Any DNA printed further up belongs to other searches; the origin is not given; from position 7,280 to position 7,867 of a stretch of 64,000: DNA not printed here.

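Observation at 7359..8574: AbrB/SpoVT-fold protein with vicinal cysteine pairs translationally coupled to arsM: candidate non-ArsR arsenite-responsive regulator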

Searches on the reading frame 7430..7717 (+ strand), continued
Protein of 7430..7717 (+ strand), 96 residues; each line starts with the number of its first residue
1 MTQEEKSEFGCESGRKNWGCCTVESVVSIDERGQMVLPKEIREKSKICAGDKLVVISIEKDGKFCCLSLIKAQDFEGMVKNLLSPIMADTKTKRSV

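Call 36: search_solved_structures(query=A2, max_evalue=1, show_alignments=2)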
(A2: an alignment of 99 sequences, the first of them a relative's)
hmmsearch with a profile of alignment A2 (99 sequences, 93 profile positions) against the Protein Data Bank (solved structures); distinct sequences matched with E-value up to 1: 12.
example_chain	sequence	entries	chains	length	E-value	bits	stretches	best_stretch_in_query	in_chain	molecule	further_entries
2ro5_A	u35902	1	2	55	0.00013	24.8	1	26-64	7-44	Stage V sporulation protein T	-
2w1t_B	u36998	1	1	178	0.00044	23.1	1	26-66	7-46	STAGE V SPORULATION PROTEIN T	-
2w1t_A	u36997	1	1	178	0.00058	22.7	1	26-65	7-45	STAGE V SPORULATION PROTEIN T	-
5itj_A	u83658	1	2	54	0.0015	21.4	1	22-71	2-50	AbrB family transcriptional regulator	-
2l66_A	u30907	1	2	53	0.002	21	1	23-71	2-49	Transcriptional regulator, AbrB family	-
5itm_A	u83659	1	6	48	0.0037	20.2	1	22-62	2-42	AbrB family transcriptional regulator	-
2glw_A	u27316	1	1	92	0.029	17.3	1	29-56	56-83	92aa long hypothetical protein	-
4v91_O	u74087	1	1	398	0.13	15.2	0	7-59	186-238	UL13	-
1yfb_A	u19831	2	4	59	0.7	12.9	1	26-55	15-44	Transition state regulatory protein abrB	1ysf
2k1n_A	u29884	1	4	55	0.72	12.8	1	26-55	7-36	AbrB family transcriptional regulator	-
1z0r_A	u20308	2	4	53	0.74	12.8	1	26-55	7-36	Transition state regulatory protein abrB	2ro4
7r81_Q1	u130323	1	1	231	0.85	12.6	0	4-59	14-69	60S ribosomal protein L16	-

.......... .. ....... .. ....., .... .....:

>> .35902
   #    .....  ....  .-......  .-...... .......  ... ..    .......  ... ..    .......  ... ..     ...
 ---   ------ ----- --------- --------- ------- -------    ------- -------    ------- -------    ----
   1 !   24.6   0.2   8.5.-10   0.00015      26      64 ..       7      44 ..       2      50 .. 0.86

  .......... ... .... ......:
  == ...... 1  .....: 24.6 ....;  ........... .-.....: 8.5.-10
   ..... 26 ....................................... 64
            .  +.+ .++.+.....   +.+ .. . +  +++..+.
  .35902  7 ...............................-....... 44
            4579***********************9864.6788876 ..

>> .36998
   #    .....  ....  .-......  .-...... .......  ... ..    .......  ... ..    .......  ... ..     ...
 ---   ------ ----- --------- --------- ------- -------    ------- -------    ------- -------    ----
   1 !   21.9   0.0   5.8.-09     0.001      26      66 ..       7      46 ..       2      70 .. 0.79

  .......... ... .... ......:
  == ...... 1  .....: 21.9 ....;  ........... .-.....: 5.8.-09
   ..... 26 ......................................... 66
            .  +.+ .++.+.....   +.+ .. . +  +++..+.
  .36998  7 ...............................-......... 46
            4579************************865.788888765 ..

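Call 37: fold_search(model_id=the predicted structure, library=pdb)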
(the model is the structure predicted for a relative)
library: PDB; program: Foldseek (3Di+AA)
matches with E <= 10: 176; with E <= 0.001: 0
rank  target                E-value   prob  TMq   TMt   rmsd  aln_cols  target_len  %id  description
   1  2w1t_A                1.6e-02  1.00  0.38  0.22   3.0        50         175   36  Crystal Structure of B. subtilis SpoVT (released 2008-11-18)
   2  1yfb_A                2.8e-02  0.99  0.34  0.55   3.9        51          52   29  The solution structure of the N-domain of the transcription factor abrB (released 2005-04-12)
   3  2w1t_B                3.9e-02  1.00  0.38  0.22   3.1        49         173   37  Crystal Structure of B. subtilis SpoVT (released 2008-11-18)
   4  3o27_A                5.8e-02  0.89  0.33  0.47   4.9        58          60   21  The crystal structure of C68 from the hybrid virus-plasmid pSSVx (released 2011-01-19)
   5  5itm_A                8.0e-02  0.97  0.37  0.64   3.1        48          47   27  The structure of truncated histone-like protein (released 2017-01-25)
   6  5itm_E                8.6e-02  0.98  0.38  0.69   3.0        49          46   26  The structure of truncated histone-like protein (released 2017-01-25)
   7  9a4b_A                8.6e-02  0.77  0.31  0.31  11.2        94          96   16  Integrative model of ABRB-ATPE by crosslinking MS and deep learning (released 2024-09-18)
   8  3o27_B                1.0e-01  0.94  0.37  0.54   4.4        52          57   23  The crystal structure of C68 from the hybrid virus-plasmid pSSVx (released 2011-01-19)
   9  5itm_F                1.1e-01  0.97  0.37  0.65   2.9        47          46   28  The structure of truncated histone-like protein (released 2017-01-25)
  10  2ro5_MODEL_1_A        1.3e-01  0.75  0.29  0.44   4.3        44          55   36  RDC-refined solution structure of the N-terminal DNA recognition domain of the Bacillus subtilis transition-st (released 2008-11-11)
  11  2fy9_MODEL_1_A        1.4e-01  0.90  0.34  0.53   3.3        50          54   26  Solution Structure of the N-Terminal DNA Recognition Domain of the Bacillus Subtilis Transcription-State Regul (released 2006-05-23)
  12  1z0r_MODEL_1_A        1.5e-01  0.97  0.38  0.62   3.1        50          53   30  Solution Structure of the N-terminal DNA Recognition Domain of the Bacillus subtilis Transcription-State Regul (released 2005-03-15)
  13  2l66_MODEL_1_A        1.7e-01  0.66  0.32  0.49   4.5        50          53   30  The DNA-recognition fold of Sso7c4 suggests a new member of SpoVT-AbrB superfamily from archaea. (released 2011-09-07)
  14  7xi6_A                3.4e-01  0.54  0.30  0.46   5.3        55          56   18  Crystal structure of C56 from pSSVi (released 2023-04-19)
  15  5itj_A                4.1e-01  0.87  0.39  0.69   3.0        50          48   26  The structure of histone-like protein (released 2017-01-25)
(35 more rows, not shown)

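Call 39: find_encoding_contigs(protein=P0076, flank=4000, max_places=3)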
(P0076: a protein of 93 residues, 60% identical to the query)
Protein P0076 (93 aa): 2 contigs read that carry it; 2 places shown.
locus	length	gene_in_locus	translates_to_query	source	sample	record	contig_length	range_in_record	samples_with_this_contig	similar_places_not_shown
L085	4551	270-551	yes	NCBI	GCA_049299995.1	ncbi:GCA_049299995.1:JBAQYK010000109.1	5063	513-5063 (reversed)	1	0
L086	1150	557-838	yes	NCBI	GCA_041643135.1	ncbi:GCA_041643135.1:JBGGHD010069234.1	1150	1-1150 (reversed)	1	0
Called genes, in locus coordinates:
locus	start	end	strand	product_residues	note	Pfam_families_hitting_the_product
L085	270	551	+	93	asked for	PF04014:MazE_antitoxin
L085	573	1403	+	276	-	PF01135:PCMT, PF13489:Methyltransf_23, PF01209:Ubie_methyltran, PF06325:PrmA, PF13847:Methyltransf_31, PF08241:Methyltransf_11, PF08242:Methyltransf_12, PF13649:Methyltransf_25, +5 more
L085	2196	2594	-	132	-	-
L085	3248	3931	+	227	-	PF13462:Thioredoxin_4, PF01323:DSBA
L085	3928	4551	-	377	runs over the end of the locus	PF00085:Thioredoxin, PF02683:DsbD_TM, PF11139:SfLAP (faint), PF13386:DsbD_2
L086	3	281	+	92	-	?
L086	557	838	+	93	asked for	PF04014:MazE_antitoxin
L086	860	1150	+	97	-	?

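Call 40: find_encoding_contigs(protein=P0071, flank=4000, max_places=3)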
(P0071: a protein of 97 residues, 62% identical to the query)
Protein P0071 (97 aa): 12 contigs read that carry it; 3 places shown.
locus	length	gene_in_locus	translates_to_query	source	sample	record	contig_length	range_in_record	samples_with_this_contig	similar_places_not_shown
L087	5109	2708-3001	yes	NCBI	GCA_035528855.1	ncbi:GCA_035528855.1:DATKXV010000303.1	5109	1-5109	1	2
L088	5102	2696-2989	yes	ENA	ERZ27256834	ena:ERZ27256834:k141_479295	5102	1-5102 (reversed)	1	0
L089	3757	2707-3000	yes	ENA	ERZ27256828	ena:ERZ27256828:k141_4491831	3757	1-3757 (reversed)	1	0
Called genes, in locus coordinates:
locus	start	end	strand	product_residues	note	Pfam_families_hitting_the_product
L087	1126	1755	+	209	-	-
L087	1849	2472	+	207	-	PF01810:LysE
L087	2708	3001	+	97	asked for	PF04014:MazE_antitoxin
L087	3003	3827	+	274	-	PF05175:MTS, PF01135:PCMT, PF01209:Ubie_methyltran, PF06325:PrmA, PF13489:Methyltransf_23, PF13847:Methyltransf_31, PF08241:Methyltransf_11, PF08242:Methyltransf_12, +8 more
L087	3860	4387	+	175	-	PF01613:Flavin_Reduct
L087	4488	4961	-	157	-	-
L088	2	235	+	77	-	?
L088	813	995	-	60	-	-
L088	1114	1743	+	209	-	-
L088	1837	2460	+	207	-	PF01810:LysE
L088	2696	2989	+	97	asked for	PF04014:MazE_antitoxin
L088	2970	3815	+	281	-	PF05175:MTS, PF13489:Methyltransf_23, PF01135:PCMT, PF01209:Ubie_methyltran, PF06325:PrmA, PF08241:Methyltransf_11, PF08242:Methyltransf_12, PF13649:Methyltransf_25, +8 more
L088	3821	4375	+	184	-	PF01613:Flavin_Reduct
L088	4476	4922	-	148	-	-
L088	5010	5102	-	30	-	?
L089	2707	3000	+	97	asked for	PF04014:MazE_antitoxin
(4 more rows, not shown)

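Call 54: search_protein_families(library=ncbifam, alignment_id=A2, max_evalue=0.00001)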
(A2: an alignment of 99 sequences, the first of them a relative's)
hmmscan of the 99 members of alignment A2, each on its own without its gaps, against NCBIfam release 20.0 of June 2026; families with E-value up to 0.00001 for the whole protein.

A. member 1, P0001 (96 aa): 2 families
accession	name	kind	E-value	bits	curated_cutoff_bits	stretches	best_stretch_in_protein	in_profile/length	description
NF040962.1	near_HgcAB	equivalog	1.9e-34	117.3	70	1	20-88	1-69/70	HgcAB-associated protein HgcC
TIGR01439.1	lp_hng_hel_AbrB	domain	3.4e-09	36.3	28.3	1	27-59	2-34/44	transcriptional regulator, AbrB family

B. families by the number of members that match (of 99 scanned): 3 families
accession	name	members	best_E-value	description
NF040962.1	near_HgcAB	99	9.1e-39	HgcAB-associated protein HgcC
TIGR01439.1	lp_hng_hel_AbrB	99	5e-12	transcriptional regulator, AbrB family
TIGR02851.1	spore_V_T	6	7.5e-06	stage V sporulation protein T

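Call 55: search_protein_families(library=ncbifam, proteins=[L077:6318-7400:+, L040:6287-7297:+, L060:4481-4783:+, L046:569-1381:+, L014:6321-7142:+, L040:6001-6231:+, L077:6001-6234:+], max_evalue=0.00001)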
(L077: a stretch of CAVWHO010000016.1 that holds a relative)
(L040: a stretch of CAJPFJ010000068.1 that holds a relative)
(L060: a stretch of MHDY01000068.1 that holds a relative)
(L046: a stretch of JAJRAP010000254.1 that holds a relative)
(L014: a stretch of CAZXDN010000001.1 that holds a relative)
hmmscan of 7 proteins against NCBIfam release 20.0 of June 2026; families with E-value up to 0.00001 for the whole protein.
L077:6318-7400:+ (361 aa): 3 families
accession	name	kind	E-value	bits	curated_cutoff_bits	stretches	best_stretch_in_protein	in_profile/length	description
NF040863.1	HgcA_corrinoid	equivalog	2e-119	398.6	275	1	28-354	1-323/325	mercury methylation corrinoid protein HgcA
NF043039.1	HgcAB_like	equivalog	1e-57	196.3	285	1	54-326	13-282/350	HgcAB-like fusion protein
NF003195.0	PRK04165.1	equivalog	3.7e-18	65.7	306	1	55-180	322-447/450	acetyl-CoA decarbonylase/synthase complex subunit gamma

L040:6287-7297:+ (337 aa): 3 families
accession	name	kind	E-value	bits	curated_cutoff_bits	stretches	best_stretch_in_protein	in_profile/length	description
NF040863.1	HgcA_corrinoid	equivalog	1.2e-127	425.6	275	1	15-330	2-324/325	mercury methylation corrinoid protein HgcA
NF043039.1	HgcAB_like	equivalog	1.1e-61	209.4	285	1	40-298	13-279/350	HgcAB-like fusion protein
NF003195.0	PRK04165.1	equivalog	6.9e-22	77.9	306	1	42-167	323-448/450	acetyl-CoA decarbonylase/synthase complex subunit gamma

L060:4481-4783:+ (101 aa): 45 families (the best 25 are shown)
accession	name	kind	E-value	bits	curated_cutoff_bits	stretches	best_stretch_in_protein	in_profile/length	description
NF040864.1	HgcB_ferredoxin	equivalog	4.1e-37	125.9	99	1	6-100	1-93/93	mercury methylation ferredoxin HgcB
NF043039.1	HgcAB_like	equivalog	2.4e-16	60.3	285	1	12-66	293-349/350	HgcAB-like fusion protein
NF038196.1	ferrodoxin_EFR1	subfamily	1.2e-11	45.2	75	1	17-69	182-232/242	EFR1 family ferrodoxin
TIGR04105.1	FeFe_hydrog_B1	subfamily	2.6e-11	42.9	450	1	17-77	109-169/462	monomeric [FeFe] hydrogenase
NF058577.1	FdxA_fam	equivalog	5.9e-11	42.4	65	1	18-65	6-52/52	4Fe-4S ferredoxin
NF045874.1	Vhu_polyferre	exception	1.1e-10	40.8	600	1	17-69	126-177/381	F420-non-reducing hydrogenase associated-polyferredoxin VhuB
TIGR02179.1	PorD_KorD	subfamily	1.5e-10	41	60.05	1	18-68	24-74/78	2-oxoacid:acceptor oxidoreductase, delta subunit, pyruvate/2-ketoisovalerate family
TIGR02700.1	flavo_MJ0208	hypoth_equivalog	2.4e-10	40.1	251.35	1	18-68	147-196/234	dihydromethanopterin reductase (acceptor)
NF043069.1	T4HPD_activ_SAM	equivalog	2.6e-10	40.2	425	1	13-68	45-99/299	trans-4-hydroxy-L-proline dehydratase activase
TIGR02494.1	PFLE_PFLC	subfamily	4e-10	39.4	174.35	1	12-77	41-108/293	glycyl-radical enzyme activating protein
NF040684.1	PorD_Arch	equivalog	1.8e-09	37.5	120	1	16-69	29-82/85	pyruvate synthase subunit PorD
NF040770.1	hetero_SS_HdrA2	exception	3.6e-09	35.3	1100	1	17-69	575-626/777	CoB-CoM heterodisulfide reductase HdrA2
TIGR04395.1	cutC_activ_rSAM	equivalog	2.1e-08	33.8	360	1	16-96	51-132/309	choline TMA-lyase-activating enzyme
NF042909.1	FMH_DH_FwdF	exception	6.2e-08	32.1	375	1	13-69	251-314/336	tungsten-dependent formylmethanofuran dehydrogenase subunit FwdF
NF006221.0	PRK08348.1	subfamily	7.1e-08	32.2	124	1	14-69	39-95/136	NADH-plastoquinone oxidoreductase subunit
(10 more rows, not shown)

L046:569-1381:+ (271 aa): 44 families (the best 25 are shown)
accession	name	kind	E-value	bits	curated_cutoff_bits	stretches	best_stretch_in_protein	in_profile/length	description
NF008823.0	PRK11873.1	subfamily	6.1e-109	363.7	263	1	2-271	3-267/272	arsenite methyltransferase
NF041537.1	ArsM_AhpD_UU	exception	1.5e-59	201.6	510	1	4-230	11-231/345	arsenite methyltransferase/AhpD domain selenoprotein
NF041536.1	ArsM_DUF2284_UU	exception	6e-55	186.4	575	1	4-230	11-231/459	arsenite methyltransferase/DUF2284 domain selenoprotein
NF047649.1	MTase_UXPK_star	exception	2.4e-54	184.2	460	1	4-225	11-227/283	methyltransferase/UXPK-star double selenoprotein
NF040538.1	methyl_ArsM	equivalog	5.7e-42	144.2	500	2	140-226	167-255/356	arsinothricin biosynthesis methyltransferase ArsM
NF038099.1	AsSugarArsM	exception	1.1e-30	106.9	400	1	59-232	42-224/321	arsenosugar biosynthesis arsenite methyltransferase ArsM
NF040539.1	AST_met_ArsM_2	exception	2.1e-28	99.9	240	1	77-227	58-211/262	putative arsinothricin biosynthesis methyltransferase ArsM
NF045667.1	MTase_DVU1556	equivalog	2.6e-27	95.7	155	1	68-225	15-164/213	DVU_1556 family methyltransferase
NF001244.0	PRK00216.1-5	equivalog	1.2e-18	67.3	216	1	71-200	44-172/236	bifunctional demethylmenaquinone methyltransferase/2-methoxy-6-polyprenyl-1,4-benzoquinol methylase UbiE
TIGR01934.1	MenG_MenH_UbiE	subfamily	3.6e-18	65.7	158.35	1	72-200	36-160/223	ubiquinone/menaquinone biosynthesis methyltransferase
NF043040.1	corrin_prot_MT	hypoth_equivalog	1.8e-17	63.5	180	1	73-189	38-157/216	corrinoid protein-associated methyltransferase CpaM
NF052510.1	methyltran_MpqE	exception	3.3e-17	62.7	335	1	68-179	39-151/234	methyl-plastoquinone biosynthesis methyltransferase MpqE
TIGR02072.1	BioC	equivalog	5.6e-17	62.3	184.95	1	77-184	36-137/244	malonyl-ACP O-methyltransferase BioC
NF001240.0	PRK00216.1-1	equivalog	6.1e-17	61.5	378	1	69-198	57-185/251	bifunctional demethylmenaquinone methyltransferase/2-methoxy-6-polyprenyl-1,4-benzoquinol methylase UbiE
NF001243.0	PRK00216.1-4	equivalog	2e-16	60.1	235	1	72-179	44-151/237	demethylmenaquinone methyltransferase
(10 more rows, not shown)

L014:6321-7142:+ (274 aa): 42 families (the best 25 are shown)
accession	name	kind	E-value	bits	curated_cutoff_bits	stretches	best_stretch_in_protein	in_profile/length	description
NF008823.0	PRK11873.1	subfamily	2.1e-106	355.4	263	1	2-273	3-269/272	arsenite methyltransferase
NF041537.1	ArsM_AhpD_UU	exception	9.5e-61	205.5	510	1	4-230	11-233/345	arsenite methyltransferase/AhpD domain selenoprotein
NF047649.1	MTase_UXPK_star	exception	1.4e-58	198.1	460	1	4-223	11-227/283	methyltransferase/UXPK-star double selenoprotein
NF041536.1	ArsM_DUF2284_UU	exception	4.2e-54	183.6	575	1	5-230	12-233/459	arsenite methyltransferase/DUF2284 domain selenoprotein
NF040538.1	methyl_ArsM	equivalog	1.2e-39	136.5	500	2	134-224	162-255/356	arsinothricin biosynthesis methyltransferase ArsM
NF038099.1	AsSugarArsM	exception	2e-28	99.5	400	1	56-226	41-220/321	arsenosugar biosynthesis arsenite methyltransferase ArsM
NF040539.1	AST_met_ArsM_2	exception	8.8e-26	91.3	240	1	74-226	57-212/262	putative arsinothricin biosynthesis methyltransferase ArsM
NF045667.1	MTase_DVU1556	equivalog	9.2e-25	87.3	155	1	67-229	16-170/213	DVU_1556 family methyltransferase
NF001240.0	PRK00216.1-1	equivalog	1.5e-18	66.8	378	1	68-197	58-186/251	bifunctional demethylmenaquinone methyltransferase/2-methoxy-6-polyprenyl-1,4-benzoquinol methylase UbiE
NF001244.0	PRK00216.1-5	equivalog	2e-16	60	216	1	71-182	46-158/236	bifunctional demethylmenaquinone methyltransferase/2-methoxy-6-polyprenyl-1,4-benzoquinol methylase UbiE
TIGR01934.1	MenG_MenH_UbiE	subfamily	2.3e-16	59.8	158.35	1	70-185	36-149/223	ubiquinone/menaquinone biosynthesis methyltransferase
NF052510.1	methyltran_MpqE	exception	3.3e-16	59.4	335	1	68-177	41-151/234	methyl-plastoquinone biosynthesis methyltransferase MpqE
TIGR02072.1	BioC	equivalog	3.9e-16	59.6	184.95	1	75-195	36-148/244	malonyl-ACP O-methyltransferase BioC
NF001242.0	PRK00216.1-3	equivalog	8.2e-16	58.2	351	1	73-178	70-176/258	bifunctional demethylmenaquinone methyltransferase/2-methoxy-6-polyprenyl-1,4-benzoquinol methylase UbiE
NF001243.0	PRK00216.1-4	equivalog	3e-15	56.2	235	1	70-177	44-151/237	demethylmenaquinone methyltransferase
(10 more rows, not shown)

L040:6001-6231:+ (77 aa): 2 families
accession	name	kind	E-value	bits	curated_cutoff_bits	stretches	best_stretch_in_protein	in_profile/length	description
NF040962.1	near_HgcAB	equivalog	4.1e-37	125.8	70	1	4-73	1-70/70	HgcAB-associated protein HgcC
TIGR01439.1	lp_hng_hel_AbrB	domain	8.4e-12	44.6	28.3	1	11-51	2-38/44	transcriptional regulator, AbrB family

L077:6001-6234:+ (78 aa): 2 families
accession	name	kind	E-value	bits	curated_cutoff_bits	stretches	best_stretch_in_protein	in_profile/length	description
NF040962.1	near_HgcAB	equivalog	5.4e-36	122.3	70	1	5-73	1-69/70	HgcAB-associated protein HgcC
TIGR01439.1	lp_hng_hel_AbrB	domain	1.7e-11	43.6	28.3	1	12-56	2-42/44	transcriptional regulator, AbrB family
